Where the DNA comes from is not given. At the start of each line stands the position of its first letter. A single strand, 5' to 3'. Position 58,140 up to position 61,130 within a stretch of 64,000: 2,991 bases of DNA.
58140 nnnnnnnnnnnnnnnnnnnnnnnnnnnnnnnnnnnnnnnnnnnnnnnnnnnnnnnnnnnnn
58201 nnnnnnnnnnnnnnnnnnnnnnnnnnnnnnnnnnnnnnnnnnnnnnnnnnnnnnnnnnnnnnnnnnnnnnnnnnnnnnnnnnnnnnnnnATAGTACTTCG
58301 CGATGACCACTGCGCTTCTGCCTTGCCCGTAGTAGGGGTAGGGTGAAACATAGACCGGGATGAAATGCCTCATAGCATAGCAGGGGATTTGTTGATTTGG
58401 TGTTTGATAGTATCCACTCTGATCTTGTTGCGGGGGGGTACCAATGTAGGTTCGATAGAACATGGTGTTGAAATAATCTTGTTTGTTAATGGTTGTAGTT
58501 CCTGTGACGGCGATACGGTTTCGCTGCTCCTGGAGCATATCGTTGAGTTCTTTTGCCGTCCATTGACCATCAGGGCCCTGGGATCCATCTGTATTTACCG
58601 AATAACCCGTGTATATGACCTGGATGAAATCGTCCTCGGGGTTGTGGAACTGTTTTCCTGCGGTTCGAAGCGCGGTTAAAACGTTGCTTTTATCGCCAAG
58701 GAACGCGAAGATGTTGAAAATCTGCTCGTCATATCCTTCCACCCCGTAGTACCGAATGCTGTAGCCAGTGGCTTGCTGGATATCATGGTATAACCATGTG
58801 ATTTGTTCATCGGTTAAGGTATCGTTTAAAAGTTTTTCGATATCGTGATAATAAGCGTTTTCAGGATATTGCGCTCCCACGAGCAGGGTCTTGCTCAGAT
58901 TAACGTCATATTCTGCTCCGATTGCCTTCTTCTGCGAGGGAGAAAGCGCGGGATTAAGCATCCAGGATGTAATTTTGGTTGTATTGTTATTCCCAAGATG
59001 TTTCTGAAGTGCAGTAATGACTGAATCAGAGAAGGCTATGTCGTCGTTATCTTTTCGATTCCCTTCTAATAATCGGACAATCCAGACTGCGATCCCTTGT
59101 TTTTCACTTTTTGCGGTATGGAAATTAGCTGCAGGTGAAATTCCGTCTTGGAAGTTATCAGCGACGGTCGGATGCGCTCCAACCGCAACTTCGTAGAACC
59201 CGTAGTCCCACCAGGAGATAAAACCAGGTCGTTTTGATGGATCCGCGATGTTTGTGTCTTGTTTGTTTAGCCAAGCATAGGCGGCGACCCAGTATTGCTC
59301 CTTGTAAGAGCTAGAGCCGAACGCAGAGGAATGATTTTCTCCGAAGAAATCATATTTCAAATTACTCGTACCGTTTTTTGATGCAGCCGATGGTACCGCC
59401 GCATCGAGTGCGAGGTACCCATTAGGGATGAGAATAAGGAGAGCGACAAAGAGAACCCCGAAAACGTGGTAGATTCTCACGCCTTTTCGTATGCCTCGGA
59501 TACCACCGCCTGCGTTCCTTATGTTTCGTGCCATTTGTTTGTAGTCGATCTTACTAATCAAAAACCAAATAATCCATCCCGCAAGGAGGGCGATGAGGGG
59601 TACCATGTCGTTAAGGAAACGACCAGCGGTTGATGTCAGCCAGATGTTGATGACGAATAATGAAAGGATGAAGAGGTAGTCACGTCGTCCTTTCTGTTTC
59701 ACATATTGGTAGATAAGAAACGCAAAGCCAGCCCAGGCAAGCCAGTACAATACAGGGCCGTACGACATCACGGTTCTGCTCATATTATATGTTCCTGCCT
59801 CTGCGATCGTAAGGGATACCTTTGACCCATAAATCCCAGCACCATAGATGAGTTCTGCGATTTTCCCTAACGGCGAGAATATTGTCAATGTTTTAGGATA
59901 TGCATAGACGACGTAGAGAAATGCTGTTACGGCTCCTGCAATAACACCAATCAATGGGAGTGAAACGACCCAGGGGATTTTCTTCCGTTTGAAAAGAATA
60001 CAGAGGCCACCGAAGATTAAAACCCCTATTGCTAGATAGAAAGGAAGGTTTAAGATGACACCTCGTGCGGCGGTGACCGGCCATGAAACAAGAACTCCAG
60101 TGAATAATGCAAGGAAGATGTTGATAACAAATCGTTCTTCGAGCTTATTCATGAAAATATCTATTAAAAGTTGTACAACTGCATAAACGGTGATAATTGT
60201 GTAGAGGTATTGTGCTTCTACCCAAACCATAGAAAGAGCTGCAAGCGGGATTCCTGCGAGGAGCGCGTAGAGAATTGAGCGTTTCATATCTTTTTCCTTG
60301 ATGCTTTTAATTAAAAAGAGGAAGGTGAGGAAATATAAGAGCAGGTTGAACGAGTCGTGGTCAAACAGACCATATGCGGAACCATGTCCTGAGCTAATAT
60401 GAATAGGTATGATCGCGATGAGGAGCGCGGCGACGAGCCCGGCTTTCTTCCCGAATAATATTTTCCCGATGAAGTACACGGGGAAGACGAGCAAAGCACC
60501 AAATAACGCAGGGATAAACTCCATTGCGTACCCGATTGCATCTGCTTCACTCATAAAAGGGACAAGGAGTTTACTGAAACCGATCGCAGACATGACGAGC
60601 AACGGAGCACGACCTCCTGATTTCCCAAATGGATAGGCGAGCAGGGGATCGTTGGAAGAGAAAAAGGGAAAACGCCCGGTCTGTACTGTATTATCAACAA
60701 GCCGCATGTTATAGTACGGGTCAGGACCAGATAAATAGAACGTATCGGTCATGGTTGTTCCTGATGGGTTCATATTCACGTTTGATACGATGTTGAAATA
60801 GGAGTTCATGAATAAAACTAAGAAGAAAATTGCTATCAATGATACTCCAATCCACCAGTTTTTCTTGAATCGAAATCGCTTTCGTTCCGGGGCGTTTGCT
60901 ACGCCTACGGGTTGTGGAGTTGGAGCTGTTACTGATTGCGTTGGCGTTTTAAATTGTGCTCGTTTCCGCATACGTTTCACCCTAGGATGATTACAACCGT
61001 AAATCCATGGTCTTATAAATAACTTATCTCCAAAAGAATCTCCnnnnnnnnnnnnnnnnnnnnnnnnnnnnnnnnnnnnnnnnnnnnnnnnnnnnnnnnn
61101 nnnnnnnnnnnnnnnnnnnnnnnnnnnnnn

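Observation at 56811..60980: AglB oligosaccharyltransferase with four C-terminal CarboxypepD_reg/Cna-B-like domains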

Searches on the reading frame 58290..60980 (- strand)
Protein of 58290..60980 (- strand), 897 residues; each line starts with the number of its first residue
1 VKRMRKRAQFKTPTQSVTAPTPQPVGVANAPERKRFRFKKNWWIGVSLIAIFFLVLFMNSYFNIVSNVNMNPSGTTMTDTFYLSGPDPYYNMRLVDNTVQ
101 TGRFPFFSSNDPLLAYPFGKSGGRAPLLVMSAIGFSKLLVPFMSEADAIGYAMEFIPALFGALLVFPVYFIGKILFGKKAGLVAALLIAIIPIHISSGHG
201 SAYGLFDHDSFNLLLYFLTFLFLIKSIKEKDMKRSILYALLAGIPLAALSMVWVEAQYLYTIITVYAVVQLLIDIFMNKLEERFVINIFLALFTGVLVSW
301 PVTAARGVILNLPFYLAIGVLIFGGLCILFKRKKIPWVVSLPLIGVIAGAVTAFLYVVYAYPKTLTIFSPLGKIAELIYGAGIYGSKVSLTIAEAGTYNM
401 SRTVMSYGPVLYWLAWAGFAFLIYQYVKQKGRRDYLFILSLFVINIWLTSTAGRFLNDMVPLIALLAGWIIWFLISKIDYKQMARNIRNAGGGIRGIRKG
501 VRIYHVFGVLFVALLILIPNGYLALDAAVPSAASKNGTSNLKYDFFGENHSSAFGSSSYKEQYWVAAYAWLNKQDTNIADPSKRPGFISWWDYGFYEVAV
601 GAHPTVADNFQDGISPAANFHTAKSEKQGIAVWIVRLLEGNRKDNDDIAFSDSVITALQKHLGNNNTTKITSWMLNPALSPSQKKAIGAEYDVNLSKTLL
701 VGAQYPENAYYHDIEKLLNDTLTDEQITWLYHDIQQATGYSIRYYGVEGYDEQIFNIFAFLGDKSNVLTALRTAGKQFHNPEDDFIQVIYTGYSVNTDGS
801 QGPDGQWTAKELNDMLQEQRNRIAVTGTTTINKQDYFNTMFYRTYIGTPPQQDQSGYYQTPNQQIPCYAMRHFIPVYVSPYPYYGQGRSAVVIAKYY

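Call 44: search_protein_representatives(protein=window:58290-60980:-)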
Query: 897 residues. Proteins with E-value up to 0.001 (for the whole library): 1616; up to 1e-10: 620; up to 1e-30: 254. The best 150 are listed.
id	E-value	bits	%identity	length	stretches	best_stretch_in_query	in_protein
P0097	0.0e+00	1285.2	63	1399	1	4-897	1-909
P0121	0.0e+00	1036.6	55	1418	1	4-897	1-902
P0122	2.3e-298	1008.8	53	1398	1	4-897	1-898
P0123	1.1e-273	927.1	52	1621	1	3-897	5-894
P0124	6.8e-266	901.3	53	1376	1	4-897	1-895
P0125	1.4e-265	900.3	52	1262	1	4-897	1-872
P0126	6.1e-241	818.7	57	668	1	5-666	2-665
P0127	3.1e-226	770.1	59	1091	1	317-897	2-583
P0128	1.2e-224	764.8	48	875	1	38-887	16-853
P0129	1.7e-218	744.5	47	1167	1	50-852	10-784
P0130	4.8e-215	733.0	46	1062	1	34-897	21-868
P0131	1.2e-214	731.8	46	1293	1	30-897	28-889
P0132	1.7e-209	714.7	47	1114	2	32-897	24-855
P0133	2.1e-206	704.5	45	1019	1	26-883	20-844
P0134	4.8e-202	690.1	46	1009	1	44-897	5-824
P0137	1.3e-179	615.8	41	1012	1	4-883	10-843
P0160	1.7e-89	317.7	37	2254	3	233-545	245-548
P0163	2.3e-84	300.7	36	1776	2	232-850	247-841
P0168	2.9e-82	293.7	34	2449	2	231-848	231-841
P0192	9.2e-76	272.2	32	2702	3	501-848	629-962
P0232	2.7e-66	240.9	34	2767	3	503-849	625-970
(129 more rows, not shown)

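Call 45: search_protein_families(library=pfam, proteins=[P0160, P0192, P0232, P0163], max_evalue=0.0001)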
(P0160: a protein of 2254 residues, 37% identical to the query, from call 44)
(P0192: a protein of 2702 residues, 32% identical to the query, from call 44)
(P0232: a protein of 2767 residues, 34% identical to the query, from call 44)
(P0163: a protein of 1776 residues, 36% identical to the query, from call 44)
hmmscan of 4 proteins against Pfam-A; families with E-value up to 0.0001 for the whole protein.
P0160 (2254 aa): 10 families
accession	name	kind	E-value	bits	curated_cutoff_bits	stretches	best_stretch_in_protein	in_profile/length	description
PF13620.12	CarboxypepD_reg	-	6.8e-51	171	32.3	2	1627-1704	2-81/82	Carboxypeptidase regulatory-like domain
PF13715.12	CarbopepD_reg_2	-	2.5e-22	79.2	32.2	1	1634-1712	8-84/88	CarboxypepD_reg-like domain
PF02516.20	STT3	-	6.5e-16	59.3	24.5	1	69-473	23-367/405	Oligosaccharyl transferase STT3, N-terminal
PF07705.17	CARDB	-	2e-12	47.7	22.7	1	2119-2215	2-97/101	CARDB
PF17210.9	SdrD_B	-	3.7e-12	46.9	29.7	1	1005-1087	5-89/112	SdrD B-like domain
PF17802.7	SpaA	-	3.6e-10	40.3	23.1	0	1104-1164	10-73/91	Prealbumin-like fold domain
PF22627.1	AglB_core-like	-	1.1e-06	29.4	27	1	612-662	38-91/111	AglB core domain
PF23194.1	NOMO_5th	-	3.3e-06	27.8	27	0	1452-1502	8-56/89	NOMO fifth transthyretin-like domain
PF02369.22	Big_1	-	1.1e-05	25.8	34.9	0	895-941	22-64/93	Bacterial Ig-like domain (group 1)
PF11974.14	bMG3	-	6.8e-05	23.2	34.9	0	1194-1248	27-86/103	Bacterial alpha-2-macroglobulin MG3 domain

P0192 (2702 aa): 8 families
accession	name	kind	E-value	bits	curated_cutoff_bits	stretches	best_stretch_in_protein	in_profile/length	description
PF13620.12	CarboxypepD_reg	-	1.1e-46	157.5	32.3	2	1304-1382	2-81/82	Carboxypeptidase regulatory-like domain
PF17210.9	SdrD_B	-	7.9e-23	81.2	29.7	2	1724-1785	4-66/112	SdrD B-like domain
PF02516.20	STT3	-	9.4e-23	81.8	24.5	1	99-496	27-367/405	Oligosaccharyl transferase STT3, N-terminal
PF13715.12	CarbopepD_reg_2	-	1.5e-11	44.6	32.2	0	1246-1291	25-67/88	CarboxypepD_reg-like domain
PF17802.7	SpaA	-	1.9e-08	34.7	23.1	0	1245-1270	32-57/91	Prealbumin-like fold domain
PF07705.17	CARDB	-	2.3e-08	34.6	22.7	1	2558-2658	2-98/101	CARDB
PF22627.1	AglB_core-like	-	1.7e-05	25.5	27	1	699-748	40-92/111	AglB core domain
PF23194.1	NOMO_5th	-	9e-05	23.2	27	0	1411-1461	19-69/89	NOMO fifth transthyretin-like domain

P0232 (2767 aa): 5 families
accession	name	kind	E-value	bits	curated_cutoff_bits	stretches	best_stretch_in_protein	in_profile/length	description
PF13620.12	CarboxypepD_reg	-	3.5e-31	107.8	32.3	1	1091-1155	2-65/82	Carboxypeptidase regulatory-like domain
PF02516.20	STT3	-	7.3e-15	55.8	24.5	1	80-472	30-365/405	Oligosaccharyl transferase STT3, N-terminal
PF17210.9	SdrD_B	-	6.6e-13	49.3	29.7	0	1753-1829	5-70/112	SdrD B-like domain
PF13715.12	CarbopepD_reg_2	-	1.6e-05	25.3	32.2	0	1091-1155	1-61/88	CarboxypepD_reg-like domain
PF22627.1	AglB_core-like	-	3.6e-05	24.5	27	0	699-743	46-93/111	AglB core domain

P0163 (1776 aa): 13 families
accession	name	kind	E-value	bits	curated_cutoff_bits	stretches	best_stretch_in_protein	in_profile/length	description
PF13620.12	CarboxypepD_reg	-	3.5e-53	178.3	32.3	3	1160-1239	1-81/82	Carboxypeptidase regulatory-like domain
PF13715.12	CarbopepD_reg_2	-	4.2e-22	78.4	32.2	0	1190-1242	27-79/88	CarboxypepD_reg-like domain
PF02516.20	STT3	-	4.7e-18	66.3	24.5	1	91-485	47-378/405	Oligosaccharyl transferase STT3, N-terminal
PF17210.9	SdrD_B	-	4.5e-17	62.7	29.7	1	1174-1216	25-67/112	SdrD B-like domain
PF17802.7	SpaA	-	1.2e-12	48.2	23.1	0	1172-1211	15-56/91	Prealbumin-like fold domain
PF02369.22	Big_1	-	7.5e-08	32.8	34.9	0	1251-1288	28-67/93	Bacterial Ig-like domain (group 1)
PF23194.1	NOMO_5th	-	1.5e-07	32.1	27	0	1163-1238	4-80/89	NOMO fifth transthyretin-like domain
PF11974.14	bMG3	-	3.8e-07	30.4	34.9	0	1173-1205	28-60/103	Bacterial alpha-2-macroglobulin MG3 domain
PF23193.1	NOMO_3rd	-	1.9e-06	28.4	27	0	1177-1211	48-82/120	NOMO third transthyretin-like domain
PF07210.18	DUF1416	-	3.5e-06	27.3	23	0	1159-1213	20-72/97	Protein of unknown function (DUF1416)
PF22627.1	AglB_core-like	-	1.4e-05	25.9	27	1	616-656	47-90/111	AglB core domain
PF14686.12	fn3_3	-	3.2e-05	24.1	24.4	0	1192-1219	30-57/75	Polysaccharide lyase family 4, domain II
PF20598.4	DUF6795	-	3.3e-05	24.6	27.4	0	943-990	1-43/103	Domain of unknown function (DUF6795)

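Call 46: list_cluster_members(proteins=[P0160, P0168, P0192, P0232, P0163, P0130, P0133, P0137, P0128, P0123])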
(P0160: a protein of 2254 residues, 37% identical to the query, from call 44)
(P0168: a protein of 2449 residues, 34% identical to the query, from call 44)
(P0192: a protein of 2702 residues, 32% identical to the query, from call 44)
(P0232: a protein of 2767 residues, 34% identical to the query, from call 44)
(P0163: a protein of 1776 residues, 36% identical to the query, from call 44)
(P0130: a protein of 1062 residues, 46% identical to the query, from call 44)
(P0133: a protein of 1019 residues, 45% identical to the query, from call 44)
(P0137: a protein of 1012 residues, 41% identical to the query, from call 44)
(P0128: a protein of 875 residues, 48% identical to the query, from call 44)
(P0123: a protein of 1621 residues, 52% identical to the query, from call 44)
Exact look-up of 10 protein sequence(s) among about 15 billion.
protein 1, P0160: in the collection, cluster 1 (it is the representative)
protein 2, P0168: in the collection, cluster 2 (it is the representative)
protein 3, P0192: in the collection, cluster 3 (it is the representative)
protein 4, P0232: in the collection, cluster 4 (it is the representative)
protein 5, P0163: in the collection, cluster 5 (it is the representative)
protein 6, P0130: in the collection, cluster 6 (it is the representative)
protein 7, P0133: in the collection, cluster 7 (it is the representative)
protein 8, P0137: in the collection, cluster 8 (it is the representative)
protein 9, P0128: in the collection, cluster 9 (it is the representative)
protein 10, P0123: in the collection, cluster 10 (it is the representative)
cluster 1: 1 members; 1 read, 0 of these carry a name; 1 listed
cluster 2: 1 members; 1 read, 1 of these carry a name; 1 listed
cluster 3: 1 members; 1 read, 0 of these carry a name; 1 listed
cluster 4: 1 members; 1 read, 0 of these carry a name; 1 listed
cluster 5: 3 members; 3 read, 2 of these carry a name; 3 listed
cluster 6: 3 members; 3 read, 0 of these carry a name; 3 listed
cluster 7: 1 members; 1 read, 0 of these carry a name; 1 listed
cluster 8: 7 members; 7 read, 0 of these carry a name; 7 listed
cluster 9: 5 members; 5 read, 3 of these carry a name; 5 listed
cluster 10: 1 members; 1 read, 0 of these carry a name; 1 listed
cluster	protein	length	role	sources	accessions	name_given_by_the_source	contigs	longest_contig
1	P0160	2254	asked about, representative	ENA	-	-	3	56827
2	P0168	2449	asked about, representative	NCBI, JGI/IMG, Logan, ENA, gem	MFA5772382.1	MAG: carboxypeptidase regulatory-like domain-containing protein [Thermoplasmata archaeon]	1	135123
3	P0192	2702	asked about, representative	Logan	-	-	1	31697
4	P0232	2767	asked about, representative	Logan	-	-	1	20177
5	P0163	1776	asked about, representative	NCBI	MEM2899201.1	MAG: carboxypeptidase regulatory-like domain-containing protein, partial [Thermoplasmata ...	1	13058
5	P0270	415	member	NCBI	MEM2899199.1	MAG: hypothetical protein QXT63_00250, partial [Thermoplasmata archaeon]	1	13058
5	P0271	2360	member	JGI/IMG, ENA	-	-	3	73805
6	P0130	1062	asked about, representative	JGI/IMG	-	-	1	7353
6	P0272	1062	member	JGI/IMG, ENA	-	-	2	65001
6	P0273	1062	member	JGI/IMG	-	-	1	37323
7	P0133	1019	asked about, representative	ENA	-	-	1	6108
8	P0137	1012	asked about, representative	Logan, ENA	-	-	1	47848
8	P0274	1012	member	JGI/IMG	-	-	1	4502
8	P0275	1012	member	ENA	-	-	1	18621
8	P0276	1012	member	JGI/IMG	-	-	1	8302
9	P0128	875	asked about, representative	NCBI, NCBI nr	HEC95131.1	MAG TPA: hypothetical protein ENI45_04105, partial [Thermoplasmatales archaeon] | hypothetical protein [Thermoplasmatales archaeon]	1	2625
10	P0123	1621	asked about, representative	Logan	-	-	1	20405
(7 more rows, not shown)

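Call 55: search_solved_structures(query=A2, max_evalue=0.001, show_alignments=1)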
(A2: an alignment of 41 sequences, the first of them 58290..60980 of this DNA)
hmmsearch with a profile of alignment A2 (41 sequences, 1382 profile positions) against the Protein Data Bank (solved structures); distinct sequences matched with E-value up to 0.001: 11.
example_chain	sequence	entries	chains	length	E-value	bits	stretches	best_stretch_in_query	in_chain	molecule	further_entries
3waj_A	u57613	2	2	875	1.9e-18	68.8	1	65-622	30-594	Transmembrane oligosaccharyl transferase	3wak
5gmy_A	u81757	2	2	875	2.7e-18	68.3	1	65-622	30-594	Transmembrane oligosaccharyl transferase, putative | Dolichyl-phosphooligosaccharide-protein glycotransferase 3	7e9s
9c7v_B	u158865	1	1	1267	2e-17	65.4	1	1034-1252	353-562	BOS complex subunit NOMO2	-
3vgp_A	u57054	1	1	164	4.8e-13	50.9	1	559-629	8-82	Transmembrane oligosaccharyl transferase, putative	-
3vu0_A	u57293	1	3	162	7.3e-11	43.6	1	559-629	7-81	Putative uncharacterized protein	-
6s7o_A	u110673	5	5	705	5.4e-06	27.5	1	82-318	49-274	Dolichyl-diphosphooligosaccharide--protein glycosyltransferase subunit STT3A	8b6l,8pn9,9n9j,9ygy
6ftg_5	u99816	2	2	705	1e-05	26.6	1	82-318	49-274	Dolichyl-diphosphooligosaccharide--protein glycosyltransferase subunit STT3A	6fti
6s7t_A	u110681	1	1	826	1.1e-05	26.5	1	82-301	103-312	Dolichyl-diphosphooligosaccharide--protein glycosyltransferase subunit STT3B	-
6ftj_5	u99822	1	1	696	1.1e-05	26.5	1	82-318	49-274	Dolichyl-diphosphooligosaccharide--protein glycosyltransferase subunit STT3A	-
8i9p_Lh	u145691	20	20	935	3.9e-05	24.7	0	82-243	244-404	dolichyl-diphosphooligosaccharide--protein glycotransferase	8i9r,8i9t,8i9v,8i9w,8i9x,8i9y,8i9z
3irp_X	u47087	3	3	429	5.4e-05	24.2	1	996-1066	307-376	Uro-adherence factor A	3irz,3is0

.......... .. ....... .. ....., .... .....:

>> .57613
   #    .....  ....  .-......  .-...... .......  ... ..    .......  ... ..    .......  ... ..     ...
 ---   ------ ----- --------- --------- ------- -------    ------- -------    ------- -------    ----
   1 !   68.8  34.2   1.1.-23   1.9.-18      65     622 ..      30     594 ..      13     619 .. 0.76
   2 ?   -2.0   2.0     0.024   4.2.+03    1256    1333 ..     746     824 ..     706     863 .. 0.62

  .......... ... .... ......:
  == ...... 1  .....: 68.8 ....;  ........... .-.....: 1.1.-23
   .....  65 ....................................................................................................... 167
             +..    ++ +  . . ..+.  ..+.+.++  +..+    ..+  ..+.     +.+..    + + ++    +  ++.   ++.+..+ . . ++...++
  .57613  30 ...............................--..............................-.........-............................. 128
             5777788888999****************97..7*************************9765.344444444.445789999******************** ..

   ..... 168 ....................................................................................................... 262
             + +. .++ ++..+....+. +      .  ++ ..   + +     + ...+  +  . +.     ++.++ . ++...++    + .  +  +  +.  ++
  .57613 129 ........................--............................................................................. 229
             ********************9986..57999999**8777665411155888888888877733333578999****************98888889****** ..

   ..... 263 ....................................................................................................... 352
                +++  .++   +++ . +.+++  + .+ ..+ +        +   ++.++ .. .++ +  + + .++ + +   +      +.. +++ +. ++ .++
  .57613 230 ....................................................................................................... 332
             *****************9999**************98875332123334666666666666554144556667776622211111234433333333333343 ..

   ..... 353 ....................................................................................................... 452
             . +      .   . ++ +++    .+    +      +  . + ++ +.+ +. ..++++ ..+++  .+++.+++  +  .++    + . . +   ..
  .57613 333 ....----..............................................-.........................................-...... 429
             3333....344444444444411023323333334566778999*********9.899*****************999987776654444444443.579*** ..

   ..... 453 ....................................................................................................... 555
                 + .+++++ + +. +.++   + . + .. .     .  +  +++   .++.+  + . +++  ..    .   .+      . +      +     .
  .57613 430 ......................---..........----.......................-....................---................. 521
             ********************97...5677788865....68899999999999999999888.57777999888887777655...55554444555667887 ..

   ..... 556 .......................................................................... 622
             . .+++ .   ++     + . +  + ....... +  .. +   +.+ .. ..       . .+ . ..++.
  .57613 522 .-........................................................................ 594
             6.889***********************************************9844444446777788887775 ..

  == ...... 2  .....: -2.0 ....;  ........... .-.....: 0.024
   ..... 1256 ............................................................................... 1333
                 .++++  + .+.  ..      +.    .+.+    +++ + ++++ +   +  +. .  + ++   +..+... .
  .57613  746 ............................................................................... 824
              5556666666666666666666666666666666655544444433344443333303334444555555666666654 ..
